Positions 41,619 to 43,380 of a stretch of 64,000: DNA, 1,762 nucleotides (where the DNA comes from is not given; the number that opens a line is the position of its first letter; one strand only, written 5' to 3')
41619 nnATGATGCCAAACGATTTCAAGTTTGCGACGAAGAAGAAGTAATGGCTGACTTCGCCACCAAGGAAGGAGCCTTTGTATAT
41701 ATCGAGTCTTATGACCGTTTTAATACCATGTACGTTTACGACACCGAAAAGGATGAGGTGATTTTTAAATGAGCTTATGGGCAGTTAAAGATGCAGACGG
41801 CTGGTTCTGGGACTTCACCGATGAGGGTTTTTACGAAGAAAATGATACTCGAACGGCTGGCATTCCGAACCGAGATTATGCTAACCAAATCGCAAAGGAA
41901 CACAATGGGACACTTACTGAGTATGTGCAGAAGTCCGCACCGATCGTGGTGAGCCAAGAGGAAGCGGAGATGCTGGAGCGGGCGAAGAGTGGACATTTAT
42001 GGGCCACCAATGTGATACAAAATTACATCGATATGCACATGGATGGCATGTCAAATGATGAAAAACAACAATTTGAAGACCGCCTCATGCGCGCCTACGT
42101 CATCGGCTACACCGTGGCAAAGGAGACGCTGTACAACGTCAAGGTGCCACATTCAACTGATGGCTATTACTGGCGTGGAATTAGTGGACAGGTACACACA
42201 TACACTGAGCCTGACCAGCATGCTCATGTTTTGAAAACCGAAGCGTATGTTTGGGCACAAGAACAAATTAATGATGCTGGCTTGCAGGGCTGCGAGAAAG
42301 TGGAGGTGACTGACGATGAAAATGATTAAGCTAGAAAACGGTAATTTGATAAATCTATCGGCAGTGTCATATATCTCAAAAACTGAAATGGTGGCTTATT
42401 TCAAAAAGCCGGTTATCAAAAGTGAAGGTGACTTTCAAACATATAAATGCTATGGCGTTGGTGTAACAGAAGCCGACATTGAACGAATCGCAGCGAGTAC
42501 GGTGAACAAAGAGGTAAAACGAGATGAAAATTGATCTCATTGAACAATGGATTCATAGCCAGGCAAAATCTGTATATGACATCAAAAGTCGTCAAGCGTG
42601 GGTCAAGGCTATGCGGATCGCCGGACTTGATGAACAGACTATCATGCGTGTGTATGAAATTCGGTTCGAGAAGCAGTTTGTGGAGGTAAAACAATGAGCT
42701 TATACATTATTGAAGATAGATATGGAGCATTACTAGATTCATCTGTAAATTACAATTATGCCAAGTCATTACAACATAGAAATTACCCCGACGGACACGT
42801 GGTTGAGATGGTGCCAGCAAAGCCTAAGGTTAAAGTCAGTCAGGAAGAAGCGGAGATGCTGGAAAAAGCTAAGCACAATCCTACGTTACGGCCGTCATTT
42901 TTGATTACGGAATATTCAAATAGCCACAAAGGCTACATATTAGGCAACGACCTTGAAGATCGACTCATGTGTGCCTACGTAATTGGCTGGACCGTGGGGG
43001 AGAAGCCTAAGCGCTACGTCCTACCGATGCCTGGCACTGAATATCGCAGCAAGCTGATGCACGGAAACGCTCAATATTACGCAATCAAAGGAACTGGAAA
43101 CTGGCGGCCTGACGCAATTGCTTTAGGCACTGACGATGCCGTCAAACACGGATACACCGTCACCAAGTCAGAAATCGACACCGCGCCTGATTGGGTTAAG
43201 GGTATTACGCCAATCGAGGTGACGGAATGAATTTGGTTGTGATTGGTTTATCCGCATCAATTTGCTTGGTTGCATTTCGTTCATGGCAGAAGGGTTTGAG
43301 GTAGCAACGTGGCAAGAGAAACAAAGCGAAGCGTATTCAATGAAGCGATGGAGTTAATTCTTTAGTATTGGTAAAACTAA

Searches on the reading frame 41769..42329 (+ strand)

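Call 14: search_protein_families(library=pfam, proteins=[window:41769-42329:+], max_evalue=0.01)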
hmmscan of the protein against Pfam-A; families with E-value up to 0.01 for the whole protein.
window:41769-42329:+ (186 aa): 2 families
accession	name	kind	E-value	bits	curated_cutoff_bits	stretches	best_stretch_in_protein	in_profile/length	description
PF07852.16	DUF1642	-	5.7e-11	43.5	27.8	1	57-180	2-137/138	Protein of unknown function (DUF1642)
PF00533.33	BRCT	-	0.0064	17.1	21.3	0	33-74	19-63/78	BRCA1 C Terminus (BRCT) domain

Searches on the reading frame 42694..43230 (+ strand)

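Call 14: search_protein_families(library=pfam, proteins=[window:42694-43230:+], max_evalue=0.01)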
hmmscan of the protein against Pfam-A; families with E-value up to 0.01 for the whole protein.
window:42694-43230:+ (178 aa): 1 family
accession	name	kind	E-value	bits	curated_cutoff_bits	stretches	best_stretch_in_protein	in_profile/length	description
PF07852.16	DUF1642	-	5.9e-07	30.5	27.8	1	44-174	2-135/138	Protein of unknown function (DUF1642)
